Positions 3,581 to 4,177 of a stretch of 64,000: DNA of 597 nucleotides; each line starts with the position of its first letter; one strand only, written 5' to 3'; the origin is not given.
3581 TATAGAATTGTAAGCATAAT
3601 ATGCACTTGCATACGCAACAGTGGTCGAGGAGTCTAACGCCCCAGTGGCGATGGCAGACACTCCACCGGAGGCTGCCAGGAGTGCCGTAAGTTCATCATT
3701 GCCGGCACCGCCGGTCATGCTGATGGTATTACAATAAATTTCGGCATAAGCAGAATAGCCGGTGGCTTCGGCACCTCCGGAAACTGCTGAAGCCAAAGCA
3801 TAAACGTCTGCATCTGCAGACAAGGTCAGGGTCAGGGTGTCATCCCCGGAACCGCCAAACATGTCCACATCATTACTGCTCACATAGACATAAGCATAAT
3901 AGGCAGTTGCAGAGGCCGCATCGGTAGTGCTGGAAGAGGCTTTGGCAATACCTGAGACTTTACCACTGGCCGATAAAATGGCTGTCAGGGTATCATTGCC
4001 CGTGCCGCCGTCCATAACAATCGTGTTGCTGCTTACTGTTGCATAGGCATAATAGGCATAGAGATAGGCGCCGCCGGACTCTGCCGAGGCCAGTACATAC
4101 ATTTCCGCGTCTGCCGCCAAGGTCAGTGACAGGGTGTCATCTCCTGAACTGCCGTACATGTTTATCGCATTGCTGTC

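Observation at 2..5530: Non-canonical use of the RTX motif: isolated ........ nonapeptides every ~50 aa in an alternating A/B unit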

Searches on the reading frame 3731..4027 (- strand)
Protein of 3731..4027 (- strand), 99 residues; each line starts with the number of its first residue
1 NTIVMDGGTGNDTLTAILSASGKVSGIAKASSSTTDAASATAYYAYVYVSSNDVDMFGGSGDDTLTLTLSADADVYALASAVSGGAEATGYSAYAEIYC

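Call 31: search_solved_structures(query=A1, max_evalue=10, show_alignments=2)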
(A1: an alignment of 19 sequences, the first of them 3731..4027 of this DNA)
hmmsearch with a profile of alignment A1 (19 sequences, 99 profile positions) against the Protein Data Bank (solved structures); distinct sequences matched with E-value up to 10: 1.
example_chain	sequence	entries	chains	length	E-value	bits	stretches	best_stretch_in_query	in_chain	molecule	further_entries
2d5k_A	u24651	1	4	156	0.25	15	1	3-63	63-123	Dps family protein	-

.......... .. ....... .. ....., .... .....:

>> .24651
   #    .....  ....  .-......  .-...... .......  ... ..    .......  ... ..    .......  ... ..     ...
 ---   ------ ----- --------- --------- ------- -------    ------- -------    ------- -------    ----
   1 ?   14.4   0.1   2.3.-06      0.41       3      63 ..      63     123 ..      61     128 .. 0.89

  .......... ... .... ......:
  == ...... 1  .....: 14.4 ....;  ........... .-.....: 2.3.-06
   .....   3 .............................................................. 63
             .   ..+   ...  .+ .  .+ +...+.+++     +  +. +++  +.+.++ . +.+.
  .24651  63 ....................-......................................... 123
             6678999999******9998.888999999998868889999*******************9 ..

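Call 33: search_protein_representatives(alignment_id=A1)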
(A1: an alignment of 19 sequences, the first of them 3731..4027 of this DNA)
Query: 19 sequences, 99 profile positions. Proteins with E-value up to 0.001 (for the whole library): 40; up to 1e-10: 18; up to 1e-30: 6. The best 40 are listed.
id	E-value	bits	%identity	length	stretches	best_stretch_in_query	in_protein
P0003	0.0e+00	1087.5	-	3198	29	1-98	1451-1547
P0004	0.0e+00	1029.1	-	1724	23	1-98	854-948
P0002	1.5e-133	452.2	-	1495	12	1-97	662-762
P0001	2.1e-99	342.6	-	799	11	1-98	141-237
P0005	2.0e-55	201.5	-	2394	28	3-72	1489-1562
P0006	3.0e-32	127.1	-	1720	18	1-80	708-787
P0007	4.2e-29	117.1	-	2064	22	41-72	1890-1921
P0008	3.0e-26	107.9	-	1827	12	1-76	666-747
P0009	3.1e-26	107.8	-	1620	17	1-76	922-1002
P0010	6.4e-25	103.6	-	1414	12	1-72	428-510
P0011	3.0e-22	95.0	-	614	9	45-83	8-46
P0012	1.3e-21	93.0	-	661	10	1-73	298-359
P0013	2.4e-16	76.2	-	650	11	1-74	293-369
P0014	5.1e-16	75.1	-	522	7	1-78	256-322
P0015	1.2e-15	73.9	-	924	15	1-68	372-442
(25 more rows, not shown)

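Call 40: search_protein_families(library=pfam, proteins=[P0003, P0004, P0005, P0006], max_evalue=0.1)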
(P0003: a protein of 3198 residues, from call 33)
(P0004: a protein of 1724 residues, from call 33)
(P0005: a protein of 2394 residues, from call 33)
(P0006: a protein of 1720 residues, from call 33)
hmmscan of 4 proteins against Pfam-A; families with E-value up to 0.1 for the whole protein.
P0003 (3198 aa): 2 families
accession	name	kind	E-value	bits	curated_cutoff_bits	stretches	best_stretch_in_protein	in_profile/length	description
PF03160.20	Calx-beta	-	2e-46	157.3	27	6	541-661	2-119/119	Calx-beta domain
PF24681.1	Kelch_KLHDC2_KLHL20_DRC7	-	3e-10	40.2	50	2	1979-2121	52-189/221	KLHDC2/KLHL20/DRC7 Kelch-repeats domain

P0004 (1724 aa): 2 families
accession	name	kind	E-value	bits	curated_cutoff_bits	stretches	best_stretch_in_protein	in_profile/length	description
PF03160.20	Calx-beta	-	3.7e-06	27.4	27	1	4-91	33-119/119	Calx-beta domain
PF00353.25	HemolysinCabind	-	8.8e-06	26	23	0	1567-1577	18-28/36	RTX calcium-binding nonapeptide repeat (4 copies)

P0005 (2394 aa): 4 families
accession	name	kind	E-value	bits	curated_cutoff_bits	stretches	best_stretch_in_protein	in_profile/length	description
PF19077.6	Big_13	-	3.4e-06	27.9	27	2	399-493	7-102/102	Bacterial Ig-like domain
PF13205.12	Big_5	-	0.00085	20.5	23.6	1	590-689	3-97/105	Bacterial Ig-like domain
PF13753.12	SWM_repeat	-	0.0049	17.5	27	1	595-653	2-65/86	Putative flagellar system-associated repeat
PF21806.3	DUF6879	-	0.04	13.8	23.9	0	1419-1452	105-139/167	Family of unknown function (DUF6879)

P0006 (1720 aa): 2 families
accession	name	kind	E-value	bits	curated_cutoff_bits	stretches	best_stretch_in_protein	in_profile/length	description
PF24681.1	Kelch_KLHDC2_KLHL20_DRC7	-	3.2e-06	27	50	1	693-818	49-174/221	KLHDC2/KLHL20/DRC7 Kelch-repeats domain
PF09244.16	Suc_Porlyase_C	-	0.097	13.6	23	0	417-466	5-56/67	Sucrose phosphorylase, C-terminal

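Call 41: search_protein_families(library=ncbifam, proteins=[P0003, P0004, P0005, P0006], max_evalue=0.1)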
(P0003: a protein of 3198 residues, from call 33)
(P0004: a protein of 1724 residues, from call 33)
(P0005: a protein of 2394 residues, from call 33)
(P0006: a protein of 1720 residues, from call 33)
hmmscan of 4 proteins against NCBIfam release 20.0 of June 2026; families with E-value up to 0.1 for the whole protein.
P0003 (3198 aa): 2 families
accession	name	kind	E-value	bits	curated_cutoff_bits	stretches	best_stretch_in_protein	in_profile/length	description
TIGR00845.1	caca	equivalog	8.3e-27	93.3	679.85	4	681-764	411-489/921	sodium/calcium exchanger 1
NF038329.2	gly_rich_SclB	equivalog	0.075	11.9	325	0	101-162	238-299/442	LPXTG-anchored collagen-like adhesin Scl2/SclB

P0004 (1724 aa): 0 families

P0005 (2394 aa): 1 family
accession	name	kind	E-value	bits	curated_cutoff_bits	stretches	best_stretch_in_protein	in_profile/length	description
TIGR00101.1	ureG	equivalog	0.019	14.8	204.2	1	1071-1148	63-141/199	urease accessory protein UreG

P0006 (1720 aa): 0 families

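Call 81: find_encoding_contigs(protein=P0004, flank=10000, max_places=3)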
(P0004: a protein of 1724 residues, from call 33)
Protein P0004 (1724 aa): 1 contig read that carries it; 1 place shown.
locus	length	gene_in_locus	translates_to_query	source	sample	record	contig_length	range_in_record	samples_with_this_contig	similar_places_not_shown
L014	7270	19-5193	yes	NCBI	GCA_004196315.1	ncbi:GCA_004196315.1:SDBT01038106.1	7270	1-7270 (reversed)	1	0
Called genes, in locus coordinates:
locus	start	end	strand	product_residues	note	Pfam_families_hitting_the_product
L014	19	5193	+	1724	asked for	PF03160:Calx-beta (faint), PF00353:HemolysinCabind (faint)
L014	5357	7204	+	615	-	PF13429:TPR_15 (weak), PF00515:TPR_1 (weak), PF07719:TPR_2 (weak), PF14559:TPR_19, PF00515:TPR_1, PF13414:TPR_11, PF00685:Sulfotransfer_1, PF13469:Sulfotransfer_3, +19 more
